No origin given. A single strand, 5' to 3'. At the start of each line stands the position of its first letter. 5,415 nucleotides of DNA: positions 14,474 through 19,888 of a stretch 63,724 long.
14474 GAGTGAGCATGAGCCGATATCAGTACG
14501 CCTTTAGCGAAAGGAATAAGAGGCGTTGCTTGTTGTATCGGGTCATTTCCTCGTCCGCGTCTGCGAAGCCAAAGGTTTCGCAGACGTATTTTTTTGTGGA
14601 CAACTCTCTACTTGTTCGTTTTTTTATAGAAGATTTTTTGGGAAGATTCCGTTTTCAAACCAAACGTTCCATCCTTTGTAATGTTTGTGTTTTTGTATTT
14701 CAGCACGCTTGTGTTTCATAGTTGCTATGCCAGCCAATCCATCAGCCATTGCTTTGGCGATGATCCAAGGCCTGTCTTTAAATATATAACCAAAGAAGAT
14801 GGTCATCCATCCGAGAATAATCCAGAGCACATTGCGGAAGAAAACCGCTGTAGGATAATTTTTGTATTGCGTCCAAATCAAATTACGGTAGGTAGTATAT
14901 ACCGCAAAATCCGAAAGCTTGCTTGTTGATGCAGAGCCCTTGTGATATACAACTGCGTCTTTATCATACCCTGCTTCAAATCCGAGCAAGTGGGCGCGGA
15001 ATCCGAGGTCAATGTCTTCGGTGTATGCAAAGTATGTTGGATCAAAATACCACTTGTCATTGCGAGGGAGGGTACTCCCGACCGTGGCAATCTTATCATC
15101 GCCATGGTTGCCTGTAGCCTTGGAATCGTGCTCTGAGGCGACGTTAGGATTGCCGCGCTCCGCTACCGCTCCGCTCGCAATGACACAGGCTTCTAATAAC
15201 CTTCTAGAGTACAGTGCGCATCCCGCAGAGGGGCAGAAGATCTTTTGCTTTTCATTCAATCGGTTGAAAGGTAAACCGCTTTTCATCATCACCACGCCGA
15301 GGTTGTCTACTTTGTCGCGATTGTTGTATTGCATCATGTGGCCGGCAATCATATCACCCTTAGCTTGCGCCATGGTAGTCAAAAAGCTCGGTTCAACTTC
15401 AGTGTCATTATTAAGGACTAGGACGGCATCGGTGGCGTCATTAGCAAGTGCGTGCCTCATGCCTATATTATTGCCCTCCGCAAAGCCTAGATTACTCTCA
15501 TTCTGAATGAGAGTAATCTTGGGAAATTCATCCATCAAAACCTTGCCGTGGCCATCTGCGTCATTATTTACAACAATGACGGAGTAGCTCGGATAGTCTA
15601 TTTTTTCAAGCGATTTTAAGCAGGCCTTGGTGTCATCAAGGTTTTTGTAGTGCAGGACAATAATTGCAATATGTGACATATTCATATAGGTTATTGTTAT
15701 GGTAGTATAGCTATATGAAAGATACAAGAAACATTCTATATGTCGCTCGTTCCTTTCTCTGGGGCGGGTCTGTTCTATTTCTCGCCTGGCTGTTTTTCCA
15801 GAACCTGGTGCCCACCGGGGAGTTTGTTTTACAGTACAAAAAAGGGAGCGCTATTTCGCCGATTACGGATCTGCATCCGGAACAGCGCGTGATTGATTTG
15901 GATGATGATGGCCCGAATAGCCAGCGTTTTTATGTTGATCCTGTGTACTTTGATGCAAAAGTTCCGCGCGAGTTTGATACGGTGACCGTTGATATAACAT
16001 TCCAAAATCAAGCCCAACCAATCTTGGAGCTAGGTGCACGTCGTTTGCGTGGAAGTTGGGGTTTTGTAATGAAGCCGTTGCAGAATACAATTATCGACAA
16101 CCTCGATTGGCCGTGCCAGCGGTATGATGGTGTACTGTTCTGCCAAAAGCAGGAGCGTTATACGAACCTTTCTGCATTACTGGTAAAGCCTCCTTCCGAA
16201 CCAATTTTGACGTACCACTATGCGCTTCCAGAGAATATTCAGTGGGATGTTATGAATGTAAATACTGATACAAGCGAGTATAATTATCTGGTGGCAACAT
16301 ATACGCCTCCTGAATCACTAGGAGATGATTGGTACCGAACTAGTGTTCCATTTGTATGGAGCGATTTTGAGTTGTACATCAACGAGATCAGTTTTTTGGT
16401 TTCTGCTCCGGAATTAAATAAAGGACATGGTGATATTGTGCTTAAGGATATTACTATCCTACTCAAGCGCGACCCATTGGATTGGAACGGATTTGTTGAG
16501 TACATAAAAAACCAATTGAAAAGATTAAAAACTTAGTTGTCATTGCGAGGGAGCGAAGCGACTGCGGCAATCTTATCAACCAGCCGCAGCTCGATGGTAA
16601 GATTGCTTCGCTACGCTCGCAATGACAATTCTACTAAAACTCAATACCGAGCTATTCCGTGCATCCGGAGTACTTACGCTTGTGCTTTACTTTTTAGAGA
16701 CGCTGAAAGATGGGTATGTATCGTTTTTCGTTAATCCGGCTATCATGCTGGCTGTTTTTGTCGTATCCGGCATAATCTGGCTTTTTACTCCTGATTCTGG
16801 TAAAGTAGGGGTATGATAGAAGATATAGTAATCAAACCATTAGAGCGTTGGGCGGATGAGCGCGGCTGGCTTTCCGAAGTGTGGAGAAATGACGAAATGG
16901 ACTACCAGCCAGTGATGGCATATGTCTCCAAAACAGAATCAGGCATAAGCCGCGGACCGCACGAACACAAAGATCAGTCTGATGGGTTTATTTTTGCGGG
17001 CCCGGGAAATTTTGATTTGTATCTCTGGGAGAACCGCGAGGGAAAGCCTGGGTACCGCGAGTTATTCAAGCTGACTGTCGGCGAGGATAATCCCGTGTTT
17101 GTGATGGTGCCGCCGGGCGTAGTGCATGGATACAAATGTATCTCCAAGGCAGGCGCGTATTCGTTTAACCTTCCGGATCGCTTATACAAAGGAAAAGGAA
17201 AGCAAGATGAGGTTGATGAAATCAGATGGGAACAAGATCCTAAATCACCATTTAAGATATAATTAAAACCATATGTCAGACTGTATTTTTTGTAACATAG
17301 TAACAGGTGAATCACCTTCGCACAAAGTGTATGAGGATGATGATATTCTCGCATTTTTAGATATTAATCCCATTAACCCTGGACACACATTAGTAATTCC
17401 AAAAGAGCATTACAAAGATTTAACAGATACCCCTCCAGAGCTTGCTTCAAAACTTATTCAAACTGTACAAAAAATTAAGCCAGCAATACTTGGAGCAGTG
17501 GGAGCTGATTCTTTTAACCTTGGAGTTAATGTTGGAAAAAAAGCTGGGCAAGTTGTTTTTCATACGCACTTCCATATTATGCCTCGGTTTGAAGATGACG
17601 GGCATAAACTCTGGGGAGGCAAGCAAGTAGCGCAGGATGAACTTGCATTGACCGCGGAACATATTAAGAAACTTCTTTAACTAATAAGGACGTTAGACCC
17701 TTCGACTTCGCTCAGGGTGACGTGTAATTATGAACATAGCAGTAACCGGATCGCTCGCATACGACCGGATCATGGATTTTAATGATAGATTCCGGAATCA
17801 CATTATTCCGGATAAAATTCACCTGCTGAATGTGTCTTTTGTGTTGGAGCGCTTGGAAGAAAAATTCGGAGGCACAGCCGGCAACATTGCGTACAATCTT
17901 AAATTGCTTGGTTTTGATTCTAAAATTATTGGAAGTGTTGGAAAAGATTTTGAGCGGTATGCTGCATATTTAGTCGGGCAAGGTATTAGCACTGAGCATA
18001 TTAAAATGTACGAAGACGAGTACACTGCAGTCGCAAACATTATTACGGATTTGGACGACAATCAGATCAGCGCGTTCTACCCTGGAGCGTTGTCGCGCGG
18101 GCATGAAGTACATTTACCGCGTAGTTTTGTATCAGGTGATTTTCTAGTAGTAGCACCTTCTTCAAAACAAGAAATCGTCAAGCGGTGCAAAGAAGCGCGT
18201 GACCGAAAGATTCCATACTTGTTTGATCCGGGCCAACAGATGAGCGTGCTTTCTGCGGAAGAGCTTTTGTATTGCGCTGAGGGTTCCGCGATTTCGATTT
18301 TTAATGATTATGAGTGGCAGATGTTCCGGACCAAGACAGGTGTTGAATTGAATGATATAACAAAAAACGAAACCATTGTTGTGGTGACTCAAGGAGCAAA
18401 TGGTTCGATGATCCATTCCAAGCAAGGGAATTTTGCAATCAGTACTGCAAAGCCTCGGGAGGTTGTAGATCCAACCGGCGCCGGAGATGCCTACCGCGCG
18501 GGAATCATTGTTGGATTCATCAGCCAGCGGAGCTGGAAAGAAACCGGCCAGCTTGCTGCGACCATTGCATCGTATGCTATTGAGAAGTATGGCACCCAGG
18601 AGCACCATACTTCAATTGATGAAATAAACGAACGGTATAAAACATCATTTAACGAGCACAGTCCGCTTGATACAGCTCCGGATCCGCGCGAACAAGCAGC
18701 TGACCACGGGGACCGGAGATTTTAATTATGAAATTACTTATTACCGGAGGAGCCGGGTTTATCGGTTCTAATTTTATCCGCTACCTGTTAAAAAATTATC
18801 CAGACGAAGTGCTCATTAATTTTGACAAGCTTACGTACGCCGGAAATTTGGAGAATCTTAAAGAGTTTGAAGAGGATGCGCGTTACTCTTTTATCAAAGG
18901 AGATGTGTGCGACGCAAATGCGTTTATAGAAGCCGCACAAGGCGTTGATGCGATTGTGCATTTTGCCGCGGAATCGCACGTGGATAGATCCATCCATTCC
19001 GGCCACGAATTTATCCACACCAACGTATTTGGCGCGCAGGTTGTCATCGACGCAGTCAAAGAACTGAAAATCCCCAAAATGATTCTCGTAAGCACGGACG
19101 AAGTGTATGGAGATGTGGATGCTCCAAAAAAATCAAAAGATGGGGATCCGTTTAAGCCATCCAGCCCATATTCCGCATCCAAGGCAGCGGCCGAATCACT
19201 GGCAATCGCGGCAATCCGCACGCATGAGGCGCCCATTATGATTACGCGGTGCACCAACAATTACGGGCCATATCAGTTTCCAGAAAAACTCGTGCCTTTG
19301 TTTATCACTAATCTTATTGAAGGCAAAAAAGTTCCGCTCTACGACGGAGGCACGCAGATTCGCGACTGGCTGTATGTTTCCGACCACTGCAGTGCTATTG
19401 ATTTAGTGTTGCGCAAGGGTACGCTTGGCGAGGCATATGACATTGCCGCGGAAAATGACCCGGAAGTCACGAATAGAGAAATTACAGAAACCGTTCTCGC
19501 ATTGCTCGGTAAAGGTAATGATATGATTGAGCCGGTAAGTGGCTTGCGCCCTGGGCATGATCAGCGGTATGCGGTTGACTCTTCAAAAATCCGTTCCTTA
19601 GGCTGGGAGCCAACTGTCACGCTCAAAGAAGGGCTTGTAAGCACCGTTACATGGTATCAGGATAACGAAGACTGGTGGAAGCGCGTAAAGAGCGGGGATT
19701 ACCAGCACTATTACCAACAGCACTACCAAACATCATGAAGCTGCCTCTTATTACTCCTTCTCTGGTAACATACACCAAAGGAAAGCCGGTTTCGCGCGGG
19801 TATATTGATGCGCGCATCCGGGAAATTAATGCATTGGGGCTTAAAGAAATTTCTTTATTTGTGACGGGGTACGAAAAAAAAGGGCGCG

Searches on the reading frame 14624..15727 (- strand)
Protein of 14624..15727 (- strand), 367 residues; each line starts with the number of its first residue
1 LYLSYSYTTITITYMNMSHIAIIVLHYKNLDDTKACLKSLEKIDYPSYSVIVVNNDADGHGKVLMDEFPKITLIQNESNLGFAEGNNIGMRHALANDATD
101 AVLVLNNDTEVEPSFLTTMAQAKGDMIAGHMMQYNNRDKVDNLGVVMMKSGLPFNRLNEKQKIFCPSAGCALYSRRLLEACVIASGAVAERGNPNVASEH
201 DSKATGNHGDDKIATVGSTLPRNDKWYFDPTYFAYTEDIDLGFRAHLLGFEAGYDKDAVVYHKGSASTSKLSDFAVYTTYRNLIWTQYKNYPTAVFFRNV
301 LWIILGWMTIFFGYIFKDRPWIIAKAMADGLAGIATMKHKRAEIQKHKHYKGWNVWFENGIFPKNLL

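Call 87: search_protein_families(library=pfam, max_evalue=0.00001, proteins=[window:14624-15727:-])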
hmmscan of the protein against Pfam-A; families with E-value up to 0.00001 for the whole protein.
window:14624-15727:- (367 aa): 2 families
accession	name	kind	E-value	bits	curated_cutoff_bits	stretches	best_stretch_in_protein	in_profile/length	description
PF00535.33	Glycos_transf_2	-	2.3e-13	50.9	23.3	1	22-179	2-165/168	Glycosyl transferase family 2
PF13641.12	Glyco_tranf_2_3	-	1e-10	42.5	27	1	20-267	3-213/230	Glycosyltransferase like family 2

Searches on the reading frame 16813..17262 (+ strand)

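Call 87: search_protein_families(library=pfam, max_evalue=0.00001, proteins=[window:16813-17262:+])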
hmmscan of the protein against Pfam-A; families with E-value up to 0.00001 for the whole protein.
window:16813-17262:+ (149 aa): 2 families
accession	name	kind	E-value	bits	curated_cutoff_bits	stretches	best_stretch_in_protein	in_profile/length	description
PF00908.23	dTDP_sugar_isom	-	2.7e-09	37.4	27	1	2-127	4-135/168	dTDP-4-dehydrorhamnose 3,5-epimerase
PF05523.17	FdtA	-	1.2e-06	28.8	23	1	5-76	3-74/131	WxcM-like, C-terminal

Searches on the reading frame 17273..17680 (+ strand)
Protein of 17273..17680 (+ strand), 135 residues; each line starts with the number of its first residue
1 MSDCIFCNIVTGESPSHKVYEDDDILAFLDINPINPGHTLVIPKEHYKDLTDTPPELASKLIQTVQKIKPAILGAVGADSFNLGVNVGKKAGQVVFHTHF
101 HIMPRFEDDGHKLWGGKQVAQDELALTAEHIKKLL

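Call 88: search_protein_families(library=pfam, max_evalue=0.00001, proteins=[window:17273-17680:+])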
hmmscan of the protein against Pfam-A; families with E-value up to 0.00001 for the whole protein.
window:17273-17680:+ (135 aa): 2 families
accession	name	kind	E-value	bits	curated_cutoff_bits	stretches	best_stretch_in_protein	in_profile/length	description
PF01230.28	HIT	-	5.9e-31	107.4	21.5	1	12-107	2-97/98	HIT domain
PF11969.13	DcpS_C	-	2.5e-17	63.8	24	1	4-104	2-101/114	Scavenger mRNA decapping enzyme C-term binding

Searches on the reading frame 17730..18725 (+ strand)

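Call 88: search_protein_families(library=pfam, max_evalue=0.00001, proteins=[window:17730-18725:+])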
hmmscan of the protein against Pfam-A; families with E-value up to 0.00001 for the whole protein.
window:17730-18725:+ (331 aa): 1 family
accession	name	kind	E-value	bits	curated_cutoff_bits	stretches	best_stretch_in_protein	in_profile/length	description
PF00294.29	PfkB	-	4.2e-40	138.4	25.8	1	38-291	27-297/302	pfkB family carbohydrate kinase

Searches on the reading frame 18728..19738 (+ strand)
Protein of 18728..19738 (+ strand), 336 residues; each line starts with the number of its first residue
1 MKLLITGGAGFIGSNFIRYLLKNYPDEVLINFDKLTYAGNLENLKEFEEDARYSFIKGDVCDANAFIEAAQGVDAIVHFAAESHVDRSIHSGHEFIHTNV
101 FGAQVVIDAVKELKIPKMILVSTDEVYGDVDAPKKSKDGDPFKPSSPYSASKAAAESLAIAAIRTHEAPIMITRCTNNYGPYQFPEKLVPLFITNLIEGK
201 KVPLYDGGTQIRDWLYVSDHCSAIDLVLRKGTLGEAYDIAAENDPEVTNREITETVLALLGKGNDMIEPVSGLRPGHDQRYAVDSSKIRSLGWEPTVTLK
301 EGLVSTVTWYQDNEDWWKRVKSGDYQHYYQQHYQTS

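Call 88: search_protein_families(library=pfam, max_evalue=0.00001, proteins=[window:18728-19738:+])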
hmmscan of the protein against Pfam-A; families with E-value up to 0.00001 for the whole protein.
window:18728-19738:+ (336 aa): 7 families
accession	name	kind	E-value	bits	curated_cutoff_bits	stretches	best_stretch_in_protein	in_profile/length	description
PF16363.11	GDP_Man_Dehyd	-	1.7e-69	235.3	27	1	4-303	1-329/332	GDP-mannose 4,6 dehydratase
PF01370.27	Epimerase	-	7.8e-62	209.3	20.9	1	4-240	2-240/240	NAD dependent epimerase/dehydratase family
PF02719.21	Polysacc_synt_2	-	3.7e-24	85.9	20.2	1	3-276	1-266/293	Polysaccharide biosynthesis protein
PF01073.25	3Beta_HSD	-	9.6e-23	81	22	1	4-220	1-221/280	3-beta hydroxysteroid dehydrogenase/isomerase family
PF07993.18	NAD_binding_4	-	1.2e-14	54.6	20.1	1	5-176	1-205/258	Male sterility protein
PF13460.12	NAD_binding_10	-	7e-11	42.8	27.2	1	7-158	1-130/184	NAD(P)H-binding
PF04321.23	RmlD_sub_bind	-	1e-09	38.3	27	1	1-181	1-154/287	RmlD substrate binding domain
